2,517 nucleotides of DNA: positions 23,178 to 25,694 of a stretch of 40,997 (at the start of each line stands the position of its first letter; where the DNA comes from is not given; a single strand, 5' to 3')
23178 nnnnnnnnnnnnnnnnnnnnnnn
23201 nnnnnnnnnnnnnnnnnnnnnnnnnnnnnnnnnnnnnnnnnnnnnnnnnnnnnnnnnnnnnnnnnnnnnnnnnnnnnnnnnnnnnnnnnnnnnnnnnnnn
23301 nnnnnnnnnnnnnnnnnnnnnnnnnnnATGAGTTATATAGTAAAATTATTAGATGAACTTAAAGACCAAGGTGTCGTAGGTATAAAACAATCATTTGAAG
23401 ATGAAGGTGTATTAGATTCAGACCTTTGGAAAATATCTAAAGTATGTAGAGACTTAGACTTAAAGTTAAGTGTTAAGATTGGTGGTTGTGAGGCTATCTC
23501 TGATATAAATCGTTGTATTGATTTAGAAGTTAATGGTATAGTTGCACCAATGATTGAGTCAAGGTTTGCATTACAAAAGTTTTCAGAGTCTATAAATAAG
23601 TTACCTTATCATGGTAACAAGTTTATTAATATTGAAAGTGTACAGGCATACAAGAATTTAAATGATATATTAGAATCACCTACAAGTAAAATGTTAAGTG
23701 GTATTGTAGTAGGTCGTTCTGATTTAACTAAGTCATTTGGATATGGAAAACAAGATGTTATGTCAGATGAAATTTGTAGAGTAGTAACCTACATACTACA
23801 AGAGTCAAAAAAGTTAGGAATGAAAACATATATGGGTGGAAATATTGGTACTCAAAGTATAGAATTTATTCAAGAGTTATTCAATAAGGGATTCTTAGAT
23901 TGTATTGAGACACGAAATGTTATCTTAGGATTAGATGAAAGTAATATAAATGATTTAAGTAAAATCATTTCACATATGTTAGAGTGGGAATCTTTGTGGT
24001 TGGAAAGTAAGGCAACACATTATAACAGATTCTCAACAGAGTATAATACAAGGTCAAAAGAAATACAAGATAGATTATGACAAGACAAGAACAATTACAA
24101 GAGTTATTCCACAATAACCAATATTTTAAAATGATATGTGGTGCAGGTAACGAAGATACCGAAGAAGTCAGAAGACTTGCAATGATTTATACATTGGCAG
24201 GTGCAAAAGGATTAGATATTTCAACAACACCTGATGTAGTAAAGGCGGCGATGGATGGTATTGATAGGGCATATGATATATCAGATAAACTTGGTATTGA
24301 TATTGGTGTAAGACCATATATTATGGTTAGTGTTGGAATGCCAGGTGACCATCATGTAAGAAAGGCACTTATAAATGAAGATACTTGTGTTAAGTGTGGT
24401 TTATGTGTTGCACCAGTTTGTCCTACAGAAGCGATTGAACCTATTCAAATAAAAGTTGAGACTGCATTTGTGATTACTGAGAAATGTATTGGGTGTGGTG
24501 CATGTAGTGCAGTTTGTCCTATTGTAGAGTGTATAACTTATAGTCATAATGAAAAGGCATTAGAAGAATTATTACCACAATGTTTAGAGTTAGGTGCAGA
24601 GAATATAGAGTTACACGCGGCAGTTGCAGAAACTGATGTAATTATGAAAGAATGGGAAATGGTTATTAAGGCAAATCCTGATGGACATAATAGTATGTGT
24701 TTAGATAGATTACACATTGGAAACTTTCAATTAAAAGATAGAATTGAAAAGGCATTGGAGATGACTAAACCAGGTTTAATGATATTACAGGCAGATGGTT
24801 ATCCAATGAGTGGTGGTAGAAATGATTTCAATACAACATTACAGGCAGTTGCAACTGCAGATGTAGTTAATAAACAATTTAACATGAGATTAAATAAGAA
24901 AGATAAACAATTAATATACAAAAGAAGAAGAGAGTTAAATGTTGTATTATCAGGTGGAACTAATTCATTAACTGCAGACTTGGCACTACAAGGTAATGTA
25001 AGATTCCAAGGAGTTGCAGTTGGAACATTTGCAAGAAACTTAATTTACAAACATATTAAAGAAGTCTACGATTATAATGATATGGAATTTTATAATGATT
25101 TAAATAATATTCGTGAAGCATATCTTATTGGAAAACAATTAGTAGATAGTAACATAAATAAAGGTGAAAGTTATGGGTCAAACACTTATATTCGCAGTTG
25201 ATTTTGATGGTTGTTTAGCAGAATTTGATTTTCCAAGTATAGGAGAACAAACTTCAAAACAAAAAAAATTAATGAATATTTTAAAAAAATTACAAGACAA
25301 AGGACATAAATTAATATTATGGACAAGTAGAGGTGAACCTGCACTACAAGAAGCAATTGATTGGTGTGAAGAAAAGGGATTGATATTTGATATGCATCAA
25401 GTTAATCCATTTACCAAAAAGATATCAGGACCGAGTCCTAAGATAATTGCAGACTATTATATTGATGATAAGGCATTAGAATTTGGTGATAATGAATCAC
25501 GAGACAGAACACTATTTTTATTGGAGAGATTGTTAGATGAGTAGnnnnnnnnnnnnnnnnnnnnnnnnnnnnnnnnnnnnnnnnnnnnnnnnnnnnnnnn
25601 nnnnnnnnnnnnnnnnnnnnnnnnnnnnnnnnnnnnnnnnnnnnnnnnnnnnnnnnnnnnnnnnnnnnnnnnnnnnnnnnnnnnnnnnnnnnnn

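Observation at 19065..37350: About 16-18 kb phage glycan synthesis and decoration island with no export or priming machinery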

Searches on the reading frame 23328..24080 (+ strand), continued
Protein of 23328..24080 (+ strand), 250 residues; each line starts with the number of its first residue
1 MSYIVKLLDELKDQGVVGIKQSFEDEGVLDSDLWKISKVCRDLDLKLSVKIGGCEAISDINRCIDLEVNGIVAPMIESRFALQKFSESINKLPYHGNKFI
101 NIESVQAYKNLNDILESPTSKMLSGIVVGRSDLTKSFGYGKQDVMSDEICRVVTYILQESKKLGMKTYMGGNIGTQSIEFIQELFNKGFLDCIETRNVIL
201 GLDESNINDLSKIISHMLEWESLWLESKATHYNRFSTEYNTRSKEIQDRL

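Call 62: predict_structure(alignment_id=A1)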
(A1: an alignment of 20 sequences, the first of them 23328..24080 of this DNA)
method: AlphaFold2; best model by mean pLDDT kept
length: 250 residues; sequences in the alignment: 20
mean_pLDDT: 95.2   pTM: 0.90
mean pLDDT of the five models: 95.2, 94.5, 94.2, 93.8, 93.6
residues with pLDDT >= 90: 231; 70-90: 19; 50-70: 0; < 50: 0
segments of 3 or more residues with pLDDT < 50: none
pLDDT, mean of each block of 10 residues (from residue 1): 94 97 88 95 97 90 95 95 94 93 97 95 96 96 95 98 97 94 98 97 96 97 94 93 95
secondary structure, 60 per line:
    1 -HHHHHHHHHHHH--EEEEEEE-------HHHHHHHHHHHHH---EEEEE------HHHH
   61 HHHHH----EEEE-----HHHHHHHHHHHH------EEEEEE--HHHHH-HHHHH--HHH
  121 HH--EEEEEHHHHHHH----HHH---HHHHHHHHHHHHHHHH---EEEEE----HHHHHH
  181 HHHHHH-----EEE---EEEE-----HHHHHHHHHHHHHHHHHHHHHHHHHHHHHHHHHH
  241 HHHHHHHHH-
elements in order: H2-13 E16-22 H30-42 E46-50 H57-65 E70-73 H79-90 E97-102 H105-109 H111-115 H118-122 E125-129 H130-136 H147-162 E166-170 H175-186 E192-194 E198-201 H207-249

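Call 68: fold_search(model_id=the predicted structure, library=pdb)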
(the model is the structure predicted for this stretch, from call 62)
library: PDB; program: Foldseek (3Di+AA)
matches with E <= 10: 1832; with E <= 0.001: 438
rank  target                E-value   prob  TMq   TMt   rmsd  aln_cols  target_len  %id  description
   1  4tv6                  1.3e-09  1.00  0.60  0.66   7.4       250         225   18  Crystal Structure of Citrate Synthase Variant SbnG E151Q (released 2014-10-29)
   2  3qz6                  4.8e-09  1.00  0.60  0.58   4.8       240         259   12  The crystal structure of HpcH/HpaI aldolase from Desulfitobacterium hafniense DCB-2 (released 2011-03-16)
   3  4tv5                  6.1e-09  1.00  0.59  0.60   8.1       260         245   17  Crystal Structure of Citrate Synthase SbnG (released 2014-10-29)
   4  7o5i                  9.9e-09  1.00  0.60  0.59   3.1       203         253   15  Crystal structure of apo-SwHKA (Hydroxy ketone aldolase) from Sphingomonas wittichii RW1 (released 2022-11-16)
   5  4qg9_D                1.3e-08  1.00  0.65  0.41   5.3       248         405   12  crystal structure of PKM2-R399E mutant (released 2015-02-25)
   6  4rpp_C                1.4e-08  1.00  0.62  0.41   3.1       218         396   13  crystal structure of PKM2-K422R mutant bound with FBP (released 2015-02-25)
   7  6tth_A                1.8e-08  1.00  0.65  0.41   6.5       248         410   12  PKM2 in complex with L-threonine (released 2020-01-15)
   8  2v5j_B                1.8e-08  1.00  0.60  0.57   8.1       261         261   12  Apo Class II aldolase HpcH (released 2007-10-02)
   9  4b5w_C                1.9e-08  1.00  0.60  0.59   7.7       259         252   12  Crystal structures of divalent metal dependent pyruvate aldolase R70A mutant, HpaI, in complex with pyruvate (released 2012-08-29)
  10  7o5w_AAA              2.0e-08  1.00  0.62  0.62   5.5       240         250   15  Crystal structure of holo-F210W mutant of Hydroxy ketone aldolase (SwHKA)from Sphingomonas wittichii RW1 (released 2022-10-26)
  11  4b5w_A                2.0e-08  1.00  0.64  0.63   5.3       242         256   13  Crystal structures of divalent metal dependent pyruvate aldolase R70A mutant, HpaI, in complex with pyruvate (released 2012-08-29)
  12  4qg8_D                2.1e-08  1.00  0.64  0.41   6.2       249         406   13  crystal structure of PKM2-K305Q mutant (released 2015-02-25)
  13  4rpp_D                2.3e-08  1.00  0.63  0.40   3.1       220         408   13  crystal structure of PKM2-K422R mutant bound with FBP (released 2015-02-25)
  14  7nnk_A                2.3e-08  1.00  0.62  0.62   6.9       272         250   13  Crystal structure of S116A mutant of hydroxy ketone aldolase (SwHKA) from Sphingomonas wittichii RW1 in complex with h (released 2022-11-16)
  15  7et9_A                2.4e-08  1.00  0.60  0.59   5.5       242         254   12  Crystal structure of AbHpaI-Zn-pyruvate complex, Class II aldolase, HpaI from Acinetobacter baumannii (released 2021-11-03)
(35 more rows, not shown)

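Call 94: find_related_loci(query=A1, collection=viral_contigs, flank=8000)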
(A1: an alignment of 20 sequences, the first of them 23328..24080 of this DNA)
Query A1 (250 aa) in viral_contigs; peptide patterns used: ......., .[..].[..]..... (x = any residue, [..] = any of these).
82 stretches matched a pattern; 72 encode a relative of the query (tblastn E <= 1e-3); 71 distinct loci.
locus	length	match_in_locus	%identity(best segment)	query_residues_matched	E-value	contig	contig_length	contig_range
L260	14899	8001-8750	98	1-250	5e-165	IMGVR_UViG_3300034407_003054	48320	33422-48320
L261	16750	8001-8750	91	1-250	8e-152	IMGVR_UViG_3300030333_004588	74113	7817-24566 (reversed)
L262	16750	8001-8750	90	1-250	8e-151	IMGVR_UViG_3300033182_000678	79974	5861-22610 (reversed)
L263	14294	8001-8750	89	1-250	1e-150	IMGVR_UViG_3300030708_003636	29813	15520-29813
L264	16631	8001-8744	65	8-250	6e-101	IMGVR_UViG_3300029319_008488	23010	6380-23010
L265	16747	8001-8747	56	7-250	2e-88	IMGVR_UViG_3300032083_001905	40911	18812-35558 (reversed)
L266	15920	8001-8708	53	14-250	3e-71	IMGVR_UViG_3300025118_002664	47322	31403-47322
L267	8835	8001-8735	49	6-250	7e-70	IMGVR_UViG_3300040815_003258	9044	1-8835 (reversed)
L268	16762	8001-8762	46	6-250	5e-67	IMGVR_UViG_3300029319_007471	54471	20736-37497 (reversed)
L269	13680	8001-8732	48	4-250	5e-66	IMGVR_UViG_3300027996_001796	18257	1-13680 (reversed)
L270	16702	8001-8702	49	14-250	2e-63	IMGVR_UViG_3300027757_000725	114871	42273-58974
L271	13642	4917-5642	49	8-250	1e-62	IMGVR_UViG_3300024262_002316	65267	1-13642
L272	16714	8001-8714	45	12-250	4e-61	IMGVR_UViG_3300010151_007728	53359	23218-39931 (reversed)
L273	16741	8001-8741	44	4-250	1e-60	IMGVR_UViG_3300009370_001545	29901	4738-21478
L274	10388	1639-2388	41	1-250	4e-60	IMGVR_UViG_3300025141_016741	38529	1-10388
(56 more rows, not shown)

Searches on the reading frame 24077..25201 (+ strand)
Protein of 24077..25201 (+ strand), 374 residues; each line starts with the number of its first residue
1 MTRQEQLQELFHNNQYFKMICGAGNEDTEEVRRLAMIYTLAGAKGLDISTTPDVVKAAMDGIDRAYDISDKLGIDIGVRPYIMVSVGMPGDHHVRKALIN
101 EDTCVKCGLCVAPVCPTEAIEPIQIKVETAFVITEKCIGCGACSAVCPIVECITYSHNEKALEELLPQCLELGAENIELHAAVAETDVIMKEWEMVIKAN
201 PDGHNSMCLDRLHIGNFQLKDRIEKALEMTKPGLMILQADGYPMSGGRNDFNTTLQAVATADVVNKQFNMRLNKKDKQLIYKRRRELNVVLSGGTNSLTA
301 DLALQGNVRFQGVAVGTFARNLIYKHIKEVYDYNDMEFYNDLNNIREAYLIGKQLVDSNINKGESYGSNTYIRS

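Call 4: search_protein_families(library=pfam, max_evalue=0.01, proteins=[window:24077-25201:+])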
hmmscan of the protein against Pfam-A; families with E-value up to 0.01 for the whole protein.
window:24077-25201:+ (374 aa): 15 families
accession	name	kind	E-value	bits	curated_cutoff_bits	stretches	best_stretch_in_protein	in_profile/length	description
PF14697.11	Fer4_21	-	3.5e-12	46.7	35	1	97-154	1-58/59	4Fe-4S dicluster domain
PF00037.32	Fer4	-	5.9e-10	39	21.1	2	132-148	3-19/24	4Fe-4S binding domain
PF13237.11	Fer4_10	-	2.2e-09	37.5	25.5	1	98-148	3-53/53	4Fe-4S dicluster domain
PF12797.12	Fer4_2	-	4e-09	36.3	24.5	2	131-148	4-21/22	4Fe-4S binding domain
PF12837.12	Fer4_6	-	5.4e-07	29.7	25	2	97-120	2-24/24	4Fe-4S binding domain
PF12617.14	LdpA_C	-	2.3e-06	27.8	22.2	1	174-355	7-181/184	Light dependent period A C-terminal domain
PF25160.1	LdpA_Fe-S-bd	-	2.5e-06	27.6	27.6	1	113-151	11-42/49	LdpA Fe-S cluster-binding domain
PF12838.12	Fer4_7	-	3.5e-06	27.8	27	1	103-148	1-49/52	4Fe-4S dicluster domain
PF13183.11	Fer4_8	-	4.7e-06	27.5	27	1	135-159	3-27/68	4Fe-4S dicluster domain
PF13187.11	Fer4_9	-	1.4e-05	25.4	27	1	104-148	2-48/52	4Fe-4S dicluster domain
PF13534.11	Fer4_17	-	5.7e-05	24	22.2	0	136-152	1-17/61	4Fe-4S dicluster domain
PF17179.9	Fer4_22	-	0.0011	20.2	27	1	136-160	1-25/95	4Fe-4S dicluster domain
PF13484.11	Fer4_16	-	0.0023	19.1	30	0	103-123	1-20/66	4Fe-4S double cluster binding domain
PF04481.18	DUF561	-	0.0042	16.8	21.6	0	5-57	3-55/243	Protein of unknown function (DUF561)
PF12800.12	Fer4_4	-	0.0078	16.9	24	0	134-148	1-15/17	4Fe-4S binding domain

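Call 11: search_protein_families(library=phrogs, max_evalue=0.01, proteins=[window:24077-25201:+])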
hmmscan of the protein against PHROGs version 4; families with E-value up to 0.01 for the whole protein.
window:24077-25201:+ (374 aa): 2 families
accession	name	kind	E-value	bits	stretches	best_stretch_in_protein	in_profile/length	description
phrog_16249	-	moron, auxiliary metabolic gene and host takeover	0.00073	20.3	1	92-158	55-119/208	ferredoxin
phrog_20717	-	unknown function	0.0049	17.2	1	99-161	246-302/357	-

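Call 12: search_protein_families(library=ncbifam, max_evalue=0.01, proteins=[window:24077-25201:+])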
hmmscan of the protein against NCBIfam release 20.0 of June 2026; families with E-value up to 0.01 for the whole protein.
window:24077-25201:+ (374 aa): 55 families (the best 25 are shown)
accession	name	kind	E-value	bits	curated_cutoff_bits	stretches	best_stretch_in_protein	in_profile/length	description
NF045992.1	CircClkLdpA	equivalog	5.3e-42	144.2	450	1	12-333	10-328/360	circadian clock protein LdpA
NF058577.1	FdxA_fam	equivalog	1.3e-10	41.3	65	2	130-163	2-34/52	4Fe-4S ferredoxin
NF006183.0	PRK08318.1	equivalog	2.1e-09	36.7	335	1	93-161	333-403/422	NAD-dependent dihydropyrimidine dehydrogenase subunit PreA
TIGR01944.1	rnfB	subfamily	5.3e-09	35.9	68.7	1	94-163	105-170/190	RnfABCDGE type electron transport complex subunit B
NF040770.1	hetero_SS_HdrA2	exception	7e-08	31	1100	1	96-157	571-627/777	CoB-CoM heterodisulfide reductase HdrA2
NF045874.1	Vhu_polyferre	exception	8e-08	31.4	600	1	98-240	124-266/381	F420-non-reducing hydrogenase associated-polyferredoxin VhuB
NF003475.0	PRK05113.1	equivalog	1.7e-07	31.3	203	1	93-162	104-169/190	electron transport complex subunit RsxB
TIGR02700.1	flavo_MJ0208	hypoth_equivalog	2.2e-07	30.4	251.35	1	99-149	145-191/234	dihydromethanopterin reductase (acceptor)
TIGR02912.1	sulfite_red_C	equivalog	5.7e-07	28.8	324.1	1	96-150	163-216/314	sulfite reductase subunit C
NF045480.1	FdxA_Actino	equivalog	7.6e-07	29.4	125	2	95-120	31-55/107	ferredoxin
NF006221.0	PRK08348.1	subfamily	7.8e-07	28.9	124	1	96-157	38-96/136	NADH-plastoquinone oxidoreductase subunit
NF038196.1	ferrodoxin_EFR1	subfamily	8.9e-07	29.2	75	1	94-160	176-236/242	EFR1 family ferrodoxin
NF042909.1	FMH_DH_FwdF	exception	9.6e-07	28.2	375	1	96-155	219-276/336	tungsten-dependent formylmethanofuran dehydrogenase subunit FwdF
NF007204.0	PRK09625.1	equivalog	1.3e-06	28.5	125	1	90-151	47-105/133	pyruvate flavodoxin oxidoreductase subunit delta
NF040864.1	HgcB_ferredoxin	equivalog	2.1e-06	27.5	99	1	128-175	7-52/93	mercury methylation ferredoxin HgcB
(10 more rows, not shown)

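Call 16: find_related_loci(query=window:24077-25201:+, collection=viral_contigs, flank=10000)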
Query window:24077-25201:+ (374 aa) in viral_contigs; peptide patterns used: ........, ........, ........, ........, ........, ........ (x = any residue, [..] = any of these).
3 stretches matched a pattern; 2 encode a relative of the query (tblastn E <= 1e-3); 2 distinct loci.
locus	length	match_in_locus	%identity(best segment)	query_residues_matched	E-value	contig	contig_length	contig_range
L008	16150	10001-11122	96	1-374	0e+0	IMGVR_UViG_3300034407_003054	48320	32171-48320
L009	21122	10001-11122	95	1-374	0e+0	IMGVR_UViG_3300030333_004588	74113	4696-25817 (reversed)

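Call 18: search_dna_similar(query=window:24077-25201:+, collection=phages, mode=protein, max_rows=25, max_evalue=0.001)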
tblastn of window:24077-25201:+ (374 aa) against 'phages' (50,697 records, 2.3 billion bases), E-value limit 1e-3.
No match.

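Call 86: search_solved_structures(query=window:24077-25201:+, max_evalue=1)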
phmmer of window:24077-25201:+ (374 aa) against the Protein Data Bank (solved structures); distinct sequences matched with E-value up to 1: 145 (the best 60 are shown).
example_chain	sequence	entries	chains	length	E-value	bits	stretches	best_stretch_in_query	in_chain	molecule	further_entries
9sfi_T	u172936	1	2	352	1e-09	41.4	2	100-171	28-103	4Fe-4S ferredoxin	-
9sw6_H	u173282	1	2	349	5.8e-09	38.9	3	90-150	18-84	Tungsten formylmethanofuran dehydrogenase, subunit F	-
5t5i_F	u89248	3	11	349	6.1e-09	38.8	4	99-150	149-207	Tungsten formylmethanofuran dehydrogenase subunit fwdF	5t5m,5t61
7bkb_A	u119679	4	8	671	1.1e-06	31.4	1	97-148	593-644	CoB--CoM heterodisulfide reductase iron-sulfur subunit A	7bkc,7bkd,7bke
1h7x_A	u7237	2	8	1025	1.6e-06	30.9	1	96-154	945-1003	DIHYDROPYRIMIDINE DEHYDROGENASE | Dihydropyrimidine dehydrogenase [NADP(+)]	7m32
7m31_A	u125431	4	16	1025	1.6e-06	30.9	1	96-154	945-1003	Dihydropyrimidine dehydrogenase [NADP(+)]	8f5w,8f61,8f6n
1gt8_A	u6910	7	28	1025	1.6e-06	30.9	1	96-154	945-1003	DIHYDROPYRIMIDINE DEHYDROGENASE | Dihydropyrimidine dehydrogenase [NADP(+)]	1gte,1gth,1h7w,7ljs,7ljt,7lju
7npa_A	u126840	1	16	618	2.6e-06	30.2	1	86-148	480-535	Coenzyme F420-dependent sulfite reductase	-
7arc_I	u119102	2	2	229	2.9e-06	30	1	84-166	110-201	TYKY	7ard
8qby_I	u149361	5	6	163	5.6e-06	29.1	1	86-165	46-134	NADH-quinone oxidoreductase subunit I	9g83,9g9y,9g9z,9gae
7ar7_I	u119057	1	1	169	8.9e-06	28.4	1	87-159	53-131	NADH dehydrogenase [ubiquinone] iron-sulfur protein 8-A, mitochondrial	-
7a23_D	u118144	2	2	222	9.4e-06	28.4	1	85-159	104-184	TYKY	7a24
7v2c_B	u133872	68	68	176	1.2e-05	28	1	88-166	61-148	NADH dehydrogenase [ubiquinone] iron-sulfur protein 8, mitochondrial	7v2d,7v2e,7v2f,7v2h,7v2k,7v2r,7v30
5lc5_I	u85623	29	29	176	1.2e-05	28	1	88-166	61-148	NADH dehydrogenase [ubiquinone] iron-sulfur protein 8, mitochondrial | Mitochondrial complex I, TYKY subunit | NADH:ubiquinone oxidoreductase core subunit S8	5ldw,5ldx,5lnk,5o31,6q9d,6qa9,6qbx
9f5x_G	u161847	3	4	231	1.4e-05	27.8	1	87-166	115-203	NADH:ubiquinone oxidoreductase subunit 8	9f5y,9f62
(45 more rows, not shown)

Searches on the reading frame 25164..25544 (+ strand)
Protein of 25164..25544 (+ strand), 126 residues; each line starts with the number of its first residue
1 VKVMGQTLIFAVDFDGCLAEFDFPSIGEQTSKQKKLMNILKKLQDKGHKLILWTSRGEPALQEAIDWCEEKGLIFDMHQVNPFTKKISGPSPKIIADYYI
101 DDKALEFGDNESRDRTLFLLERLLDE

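Call 4: search_protein_families(library=pfam, max_evalue=0.01, proteins=[window:25164-25544:+])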
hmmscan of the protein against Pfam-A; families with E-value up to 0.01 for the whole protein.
window:25164-25544:+ (126 aa): 3 families
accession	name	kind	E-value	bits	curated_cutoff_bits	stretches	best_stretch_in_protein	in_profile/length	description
PF25109.1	HAD_PNKP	-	0.0051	17.4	27.6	1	12-84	6-83/143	Polynucleotide kinase PNKP phosphatase domain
PF08282.18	Hydrolase_3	-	0.0063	16.7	20.9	1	11-66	2-50/255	haloacid dehalogenase-like hydrolase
PF24694.1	LNS2_PITM1-3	-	0.008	16.6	27.7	1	12-80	3-70/124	PITM 1-3, LNS2 domain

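Call 12: search_protein_families(library=ncbifam, max_evalue=0.01, proteins=[window:25164-25544:+])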
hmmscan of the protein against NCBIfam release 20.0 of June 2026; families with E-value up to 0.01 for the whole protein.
window:25164-25544:+ (126 aa): 5 families
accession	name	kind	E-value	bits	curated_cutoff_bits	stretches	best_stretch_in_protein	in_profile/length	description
NF046079.1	HAD_phos_BT0820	equivalog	3.3e-21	76.1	165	1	9-105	2-97/137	BT0820 family HAD-type phosphatase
TIGR01681.1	HAD-SF-IIIC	subfamily_domain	0.00034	21.4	35.75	1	13-94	6-96/132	HAD-IIIC family phosphatase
TIGR00099.1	Cof-subfamily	subfamily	0.0011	18.6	137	1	9-65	1-50/256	Cof-type HAD-IIB family hydrolase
TIGR01662.1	HAD-SF-IIIA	subfamily_domain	0.0012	19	44.6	1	10-93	3-101/141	HAD-IIIA family hydrolase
TIGR00630.1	uvra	equivalog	0.0071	14.6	729.8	1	16-52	508-544/924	excinuclease ABC subunit UvrA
